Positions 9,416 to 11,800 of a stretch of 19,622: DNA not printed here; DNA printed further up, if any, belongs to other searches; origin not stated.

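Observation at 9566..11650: DUF1111 heme domain preceded by a ~450-aa N-terminal exported domain of unknown identity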

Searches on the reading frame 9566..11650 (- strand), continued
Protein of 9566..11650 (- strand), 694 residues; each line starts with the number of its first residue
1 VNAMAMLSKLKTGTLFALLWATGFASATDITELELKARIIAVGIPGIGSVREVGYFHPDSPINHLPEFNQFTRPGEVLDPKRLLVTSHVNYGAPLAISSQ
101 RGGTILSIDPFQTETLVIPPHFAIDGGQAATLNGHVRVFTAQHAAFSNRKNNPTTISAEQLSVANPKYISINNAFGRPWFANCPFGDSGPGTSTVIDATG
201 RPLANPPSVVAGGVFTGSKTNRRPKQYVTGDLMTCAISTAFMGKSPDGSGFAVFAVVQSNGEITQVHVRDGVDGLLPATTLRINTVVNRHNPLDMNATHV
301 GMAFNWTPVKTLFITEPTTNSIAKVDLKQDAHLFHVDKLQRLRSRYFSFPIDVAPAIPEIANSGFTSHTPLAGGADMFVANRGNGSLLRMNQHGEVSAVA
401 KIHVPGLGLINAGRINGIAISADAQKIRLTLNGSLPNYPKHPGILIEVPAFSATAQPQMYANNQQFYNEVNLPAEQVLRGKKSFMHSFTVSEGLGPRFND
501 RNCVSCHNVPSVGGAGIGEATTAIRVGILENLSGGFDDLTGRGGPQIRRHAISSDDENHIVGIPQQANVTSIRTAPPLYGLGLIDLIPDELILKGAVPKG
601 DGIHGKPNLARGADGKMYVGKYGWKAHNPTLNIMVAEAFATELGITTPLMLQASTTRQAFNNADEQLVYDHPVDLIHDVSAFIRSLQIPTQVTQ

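Call 29: predict_structure(alignment_id=A1)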
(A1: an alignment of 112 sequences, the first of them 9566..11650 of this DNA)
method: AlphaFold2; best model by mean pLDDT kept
length: 694 residues; sequences in the alignment: 112
mean_pLDDT: 86.8   pTM: 0.72
mean pLDDT of the five models: 86.8, 86.7, 84.7, 84.5, 83.9
residues with pLDDT >= 90: 431; 70-90: 162; 50-70: 75; < 50: 26
segments of 3 or more residues with pLDDT < 50: 1-4, 6-8, 22-24, 453-461, 692-694
pLDDT, mean of each block of 10 residues (from residue 1): 48 53 58 93 97 85 87 93 97 98 98 96 97 98 98 98 97 87 96 96 95 97 96 97 93 96 97 97 71 66 89 96 97 97 97 86 64 85 96 89 98 95 88 97 95 45 65 94 96 88 93 85 84 79 84 68 80 88 92 78 77 92 88 94 90 59 62 93 90 44
secondary structure, 60 per line:
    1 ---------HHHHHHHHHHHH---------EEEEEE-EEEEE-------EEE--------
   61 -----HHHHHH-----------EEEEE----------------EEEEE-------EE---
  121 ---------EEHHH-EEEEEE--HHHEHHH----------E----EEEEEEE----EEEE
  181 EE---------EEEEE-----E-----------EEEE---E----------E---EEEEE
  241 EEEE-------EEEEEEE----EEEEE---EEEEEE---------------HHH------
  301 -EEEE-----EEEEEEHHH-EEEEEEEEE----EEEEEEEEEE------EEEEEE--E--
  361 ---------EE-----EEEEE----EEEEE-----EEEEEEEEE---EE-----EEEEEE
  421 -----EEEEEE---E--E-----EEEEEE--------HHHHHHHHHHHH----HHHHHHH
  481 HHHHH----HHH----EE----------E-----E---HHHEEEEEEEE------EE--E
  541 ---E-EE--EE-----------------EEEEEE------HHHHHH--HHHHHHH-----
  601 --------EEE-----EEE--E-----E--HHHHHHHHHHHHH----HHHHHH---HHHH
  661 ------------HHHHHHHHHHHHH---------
elements in order (helices of 4 or more, strands of 3 or more residues): H10-21 E31-36 E38-42 E50-52 H66-71 E83-87 E104-108 E136-141 E166-172 E177-182 E192-196 E214-217 E236-244 E252-258 E263-267 E271-276 E302-305 E311-316 E321-329 E334-343 E350-355 E377-381 E386-390 E396-404 E415-420 E426-431 E444-449 H458-469 H474-485 E522-529 E569-574 H581-586 H589-595 E609-611 E617-619 H631-643 H648-653 H657-660 H673-685

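Call 31: fold_search(model_id=the predicted structure, library=pdb)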
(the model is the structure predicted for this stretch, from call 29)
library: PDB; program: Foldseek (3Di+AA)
matches with E <= 10: 1079; with E <= 0.001: 174
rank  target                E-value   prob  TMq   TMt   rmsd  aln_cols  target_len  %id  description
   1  2dso_C                1.5e-09  1.00  0.33  0.65   6.3       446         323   13  Crystal structure of D138N mutant of Drp35, a 35kDa drug responsive protein from Staphylococcus aureus (released 2006-12-12)
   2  2dg0_A                1.6e-09  1.00  0.33  0.65   5.0       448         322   12  Crystal structure of Drp35, a 35kDa drug responsive protein from Staphylococcus aureus (released 2006-12-12)
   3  2dg0_F                1.8e-09  1.00  0.33  0.65   6.0       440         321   14  Crystal structure of Drp35, a 35kDa drug responsive protein from Staphylococcus aureus (released 2006-12-12)
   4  2dso_A                2.2e-09  1.00  0.33  0.65   5.7       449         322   13  Crystal structure of D138N mutant of Drp35, a 35kDa drug responsive protein from Staphylococcus aureus (released 2006-12-12)
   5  2dg0_B                2.8e-09  1.00  0.33  0.66   5.0       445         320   13  Crystal structure of Drp35, a 35kDa drug responsive protein from Staphylococcus aureus (released 2006-12-12)
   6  2dg0_I                3.0e-09  1.00  0.33  0.66   5.0       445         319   12  Crystal structure of Drp35, a 35kDa drug responsive protein from Staphylococcus aureus (released 2006-12-12)
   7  2dg0_E                3.0e-09  1.00  0.33  0.65   6.1       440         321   13  Crystal structure of Drp35, a 35kDa drug responsive protein from Staphylococcus aureus (released 2006-12-12)
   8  2dso_E                3.0e-09  1.00  0.33  0.65   6.3       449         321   13  Crystal structure of D138N mutant of Drp35, a 35kDa drug responsive protein from Staphylococcus aureus (released 2006-12-12)
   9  2dso_D                3.5e-09  1.00  0.33  0.64   6.3       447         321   13  Crystal structure of D138N mutant of Drp35, a 35kDa drug responsive protein from Staphylococcus aureus (released 2006-12-12)
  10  2dso_F                5.5e-09  1.00  0.33  0.65   6.3       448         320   13  Crystal structure of D138N mutant of Drp35, a 35kDa drug responsive protein from Staphylococcus aureus (released 2006-12-12)
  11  2dso_B                8.2e-09  1.00  0.33  0.66   5.3       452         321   13  Crystal structure of D138N mutant of Drp35, a 35kDa drug responsive protein from Staphylococcus aureus (released 2006-12-12)
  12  2dg1_B                8.2e-09  1.00  0.33  0.65   6.3       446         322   13  Crystal structure of Drp35, a 35kDa drug responsive protein from Staphylococcus aureus, complexed with Ca2+ (released 2006-12-12)
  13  4zlr_A                1.2e-07  1.00  0.20  0.41   9.4       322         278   11  Structure of the Brat-NHL domain bound to consensus RNA motif (released 2015-11-11)
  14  4h5j_B                1.6e-06  1.00  0.29  0.51   8.6       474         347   10  Crystal Structure of the Guanine Nucleotide Exchange Factor Sec12 (P64 form) (released 2012-11-07)
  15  5es4_G                2.3e-06  1.00  0.27  0.22   9.9       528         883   10  RE-REFINEMENT OF INTEGRIN ALPHAXBETA2 ECTODOMAIN IN THE CLOSED/BENT CONFORMATION (released 2016-03-02)
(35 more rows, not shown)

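Call 42: search_protein_families(library=pfam, proteins=[P0006], max_evalue=0.001)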
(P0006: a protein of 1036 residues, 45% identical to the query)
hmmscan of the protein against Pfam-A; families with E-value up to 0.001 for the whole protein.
P0006 (1036 aa): 2 families
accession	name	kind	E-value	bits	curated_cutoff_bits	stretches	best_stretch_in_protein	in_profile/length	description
PF01145.31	Band_7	-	1.8e-11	44.9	23.6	1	197-369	17-152/176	SPFH domain / Band 7 family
PF06537.16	DHOR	-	5.5e-05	22.2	22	0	816-849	42-78/499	Di-haem oxidoreductase, putative peroxidase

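Call 46: search_solved_structures(query=A3, max_evalue=1, show_alignments=2)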
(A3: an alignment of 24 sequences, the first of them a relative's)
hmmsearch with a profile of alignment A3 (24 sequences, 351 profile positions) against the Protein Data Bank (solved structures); distinct sequences matched with E-value up to 1: 24.
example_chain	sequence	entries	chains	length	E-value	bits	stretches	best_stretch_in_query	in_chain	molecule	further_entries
9l08_A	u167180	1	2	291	4.7e-15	58.7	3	212-258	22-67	Covalently Connected Cytochrome c555 trimer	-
5c2v_C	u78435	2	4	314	4e-06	29.4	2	215-276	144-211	HYDRAZINE SYNTHASE GAMMA SUBUNIT | Hypothetical (Di heme) protein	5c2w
3o5c_A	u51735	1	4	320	2e-05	27.1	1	164-351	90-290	Cytochrome c551 peroxidase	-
1iqc_A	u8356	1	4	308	6.1e-05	25.5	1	37-62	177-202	di-heme peroxidase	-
5z25_A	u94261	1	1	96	0.00043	22.7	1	212-258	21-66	Cytochrome c552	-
1nml_A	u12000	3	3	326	0.0009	21.6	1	225-351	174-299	di-haem cytochrome c peroxidase | Cytochrome c peroxidase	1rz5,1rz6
1eb7_A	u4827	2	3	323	0.0013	21.2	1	232-351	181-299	CYTOCHROME C551 PEROXIDASE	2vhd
1zzh_A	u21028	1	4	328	0.0027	20.1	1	224-321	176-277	cytochrome c peroxidase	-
4wjy_A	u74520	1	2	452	0.04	16.2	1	225-322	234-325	Cytochrome c-552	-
4aal_A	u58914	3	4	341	0.049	15.9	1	223-321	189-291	CYTOCHROME C551 PEROXIDASE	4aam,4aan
4aao_A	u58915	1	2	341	0.049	15.9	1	223-321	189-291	CYTOCHROME C551 PEROXIDASE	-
2c1u_A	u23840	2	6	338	0.059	15.7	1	212-348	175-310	DI-HAEM CYTOCHROME C PEROXIDASE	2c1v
2rf7_A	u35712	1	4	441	0.067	15.5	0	229-322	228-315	Cytochrome c-552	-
1gu6_A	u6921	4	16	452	0.081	15.2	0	225-322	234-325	CYTOCHROME C552 | Cytochrome c-552 | Cytochrome c nitrite reductase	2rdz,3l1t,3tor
3lrf_A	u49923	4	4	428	0.18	14.1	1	58-152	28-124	Beta-ketoacyl synthase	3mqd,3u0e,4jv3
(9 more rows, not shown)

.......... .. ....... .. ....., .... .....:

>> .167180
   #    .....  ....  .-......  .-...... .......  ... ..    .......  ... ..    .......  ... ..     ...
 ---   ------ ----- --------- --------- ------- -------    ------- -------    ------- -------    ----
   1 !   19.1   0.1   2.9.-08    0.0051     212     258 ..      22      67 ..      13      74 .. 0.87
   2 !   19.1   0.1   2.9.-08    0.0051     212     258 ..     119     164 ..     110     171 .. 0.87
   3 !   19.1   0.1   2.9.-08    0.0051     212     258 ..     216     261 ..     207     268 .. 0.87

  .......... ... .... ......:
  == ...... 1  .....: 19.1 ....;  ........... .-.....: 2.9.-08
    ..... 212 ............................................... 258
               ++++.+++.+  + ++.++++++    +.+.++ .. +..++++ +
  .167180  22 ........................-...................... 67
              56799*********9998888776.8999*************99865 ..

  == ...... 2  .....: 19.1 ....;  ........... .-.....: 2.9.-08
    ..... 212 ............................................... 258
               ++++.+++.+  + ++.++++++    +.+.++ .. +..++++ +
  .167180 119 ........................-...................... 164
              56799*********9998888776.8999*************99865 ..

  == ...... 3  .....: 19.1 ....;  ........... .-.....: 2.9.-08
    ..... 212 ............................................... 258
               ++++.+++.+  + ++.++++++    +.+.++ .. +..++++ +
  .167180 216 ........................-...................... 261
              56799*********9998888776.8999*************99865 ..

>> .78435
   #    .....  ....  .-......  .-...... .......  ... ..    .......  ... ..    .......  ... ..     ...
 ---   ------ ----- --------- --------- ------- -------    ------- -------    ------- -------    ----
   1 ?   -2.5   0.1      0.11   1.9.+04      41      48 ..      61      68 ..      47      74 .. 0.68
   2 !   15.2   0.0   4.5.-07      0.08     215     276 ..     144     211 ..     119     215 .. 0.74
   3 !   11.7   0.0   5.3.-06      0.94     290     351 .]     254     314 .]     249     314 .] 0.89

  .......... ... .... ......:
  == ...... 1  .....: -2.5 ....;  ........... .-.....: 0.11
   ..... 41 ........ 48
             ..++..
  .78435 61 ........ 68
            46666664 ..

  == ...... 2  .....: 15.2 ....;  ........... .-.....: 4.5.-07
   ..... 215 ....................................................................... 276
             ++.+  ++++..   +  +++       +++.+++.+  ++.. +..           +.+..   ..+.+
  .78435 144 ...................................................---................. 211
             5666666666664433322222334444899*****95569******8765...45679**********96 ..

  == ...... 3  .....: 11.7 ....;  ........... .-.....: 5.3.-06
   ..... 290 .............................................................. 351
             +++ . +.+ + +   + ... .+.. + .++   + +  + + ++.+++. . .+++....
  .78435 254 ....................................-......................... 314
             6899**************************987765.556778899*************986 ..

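Call 56: find_encoding_contigs(protein=P0015, flank=7000, max_places=1)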
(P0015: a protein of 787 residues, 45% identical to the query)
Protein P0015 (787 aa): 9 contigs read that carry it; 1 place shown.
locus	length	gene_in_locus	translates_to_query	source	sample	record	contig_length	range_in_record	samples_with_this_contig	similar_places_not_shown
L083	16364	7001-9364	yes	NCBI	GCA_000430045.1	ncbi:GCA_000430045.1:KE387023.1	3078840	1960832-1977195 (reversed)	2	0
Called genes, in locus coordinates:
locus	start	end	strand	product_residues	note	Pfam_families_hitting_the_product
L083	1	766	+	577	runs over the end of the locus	PF00128:Alpha-amylase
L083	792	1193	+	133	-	PF00190:Cupin_1, PF07883:Cupin_2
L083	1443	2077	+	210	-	PF05853:BKACE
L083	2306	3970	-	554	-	PF00246:Peptidase_M14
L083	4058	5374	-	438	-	-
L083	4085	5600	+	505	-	PF00488:MutS_V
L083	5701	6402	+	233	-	PF01713:Smr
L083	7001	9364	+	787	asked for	PF06537:DHOR, PF00034:Cytochrom_C (weak), PF06537:DHOR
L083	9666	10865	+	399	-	PF01547:SBP_bac_1, PF13416:SBP_bac_8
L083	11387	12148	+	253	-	PF01261:AP_endonuc_2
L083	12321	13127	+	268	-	PF00034:Cytochrom_C, PF13442:Cytochrome_CBB3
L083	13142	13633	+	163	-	-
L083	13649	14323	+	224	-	PF00355:Rieske (weak)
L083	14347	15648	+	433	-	PF00033:Cytochrome_B, PF13631:Cytochrom_B_N_2, PF00032:Cytochrom_B_C (weak)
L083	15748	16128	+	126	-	PF00903:Glyoxalase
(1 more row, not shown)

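Call 57: find_encoding_contigs(protein=P0107, flank=7000, max_places=1)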
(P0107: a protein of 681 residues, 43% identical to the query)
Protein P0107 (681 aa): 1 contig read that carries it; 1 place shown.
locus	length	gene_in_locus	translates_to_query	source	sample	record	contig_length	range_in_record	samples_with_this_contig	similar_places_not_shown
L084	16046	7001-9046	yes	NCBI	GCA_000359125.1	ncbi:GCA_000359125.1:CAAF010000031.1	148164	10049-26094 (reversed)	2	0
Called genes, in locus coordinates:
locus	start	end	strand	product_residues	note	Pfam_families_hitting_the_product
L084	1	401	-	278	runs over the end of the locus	PF00583:Acetyltransf_1 (weak), PF18014:Acetyltransf_18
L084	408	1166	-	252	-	PF01177:Asp_Glu_race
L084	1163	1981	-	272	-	PF00528:BPD_transp_1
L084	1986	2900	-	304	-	PF00528:BPD_transp_1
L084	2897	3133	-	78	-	-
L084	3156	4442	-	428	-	PF13416:SBP_bac_8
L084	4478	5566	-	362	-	PF00005:ABC_tran, PF13304:AAA_21 (faint), PF08402:TOBE_2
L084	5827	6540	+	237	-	PF00392:GntR, PF07729:FCD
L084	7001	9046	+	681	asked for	-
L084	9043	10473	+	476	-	PF03601:Cons_hypoth698, PF06537:DHOR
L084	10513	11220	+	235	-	PF01507:PAPS_reduct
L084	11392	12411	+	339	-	PF13191:AAA_16 (weak), PF25873:WHD_MalT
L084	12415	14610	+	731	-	-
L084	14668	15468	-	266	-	PF01810:LysE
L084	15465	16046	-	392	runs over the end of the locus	-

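Call 58: find_encoding_contigs(protein=P0003, flank=7000, max_places=1)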
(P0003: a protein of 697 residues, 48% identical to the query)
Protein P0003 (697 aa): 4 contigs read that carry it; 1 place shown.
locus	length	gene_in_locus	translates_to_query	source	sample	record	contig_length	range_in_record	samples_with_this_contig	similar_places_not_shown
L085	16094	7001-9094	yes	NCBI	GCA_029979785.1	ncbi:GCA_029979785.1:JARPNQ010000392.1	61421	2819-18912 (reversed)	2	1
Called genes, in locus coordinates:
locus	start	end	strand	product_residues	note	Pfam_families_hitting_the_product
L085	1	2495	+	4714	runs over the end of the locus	PF18884:TSP3_bac (faint), PF13385:Laminin_G_3, PF02210:Laminin_G_2 (faint), PF13385:Laminin_G_3, PF17803:Cadherin_4, PF17892:Cadherin_5, PF17963:Big_9, PF17210:SdrD_B, +1 more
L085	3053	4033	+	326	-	PF00248:Aldo_ket_red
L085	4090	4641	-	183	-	PF01797:Y1_Tnp (weak)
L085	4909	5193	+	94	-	-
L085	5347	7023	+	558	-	PF01145:Band_7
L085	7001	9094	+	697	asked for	PF06537:DHOR (faint)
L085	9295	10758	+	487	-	PF03601:Cons_hypoth698, PF06537:DHOR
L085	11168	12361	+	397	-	PF01145:Band_7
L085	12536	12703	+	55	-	PF26273:Gly_zipper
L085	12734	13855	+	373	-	-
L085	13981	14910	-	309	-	PF01553:Acyltransferase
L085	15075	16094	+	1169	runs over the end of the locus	PF00069:Pkinase, PF07714:PK_Tyr_Ser-Thr, PF03109:ABC1 (weak), PF03704:BTAD, PF00931:NB-ARC (weak), PF05729:NACHT, PF13191:AAA_16 (weak), PF13401:AAA_22, +2 more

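Call 59: find_encoding_contigs(protein=P0023, flank=7000, max_places=1)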
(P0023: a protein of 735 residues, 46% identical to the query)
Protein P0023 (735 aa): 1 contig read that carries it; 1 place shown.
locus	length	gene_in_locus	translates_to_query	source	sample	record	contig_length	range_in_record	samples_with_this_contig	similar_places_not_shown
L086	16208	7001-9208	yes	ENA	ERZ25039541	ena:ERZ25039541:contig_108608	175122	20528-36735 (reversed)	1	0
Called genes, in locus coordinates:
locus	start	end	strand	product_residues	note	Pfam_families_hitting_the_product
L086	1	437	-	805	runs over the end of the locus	PF00719:Pyrophosphatase, PF00675:Peptidase_M16, PF05193:Peptidase_M16_C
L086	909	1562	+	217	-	PF03030:H_PPase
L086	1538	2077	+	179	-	PF03030:H_PPase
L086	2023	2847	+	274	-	PF03030:H_PPase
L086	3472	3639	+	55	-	-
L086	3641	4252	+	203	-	-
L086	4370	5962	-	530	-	PF00975:Thioesterase, PF00561:Abhydrolase_1 (faint), PF12697:Abhydrolase_6 (weak)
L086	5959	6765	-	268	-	PF06426:SATase_N, PF00132:Hexapep (faint)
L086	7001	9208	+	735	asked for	-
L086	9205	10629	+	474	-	PF03601:Cons_hypoth698, PF06537:DHOR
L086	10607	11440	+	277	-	PF22624:AASDHPPT_N, PF01648:ACPS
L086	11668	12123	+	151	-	-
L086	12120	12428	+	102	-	-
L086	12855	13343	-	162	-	-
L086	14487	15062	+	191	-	PF00668:Condensation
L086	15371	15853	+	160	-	PF00668:Condensation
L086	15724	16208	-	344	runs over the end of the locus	-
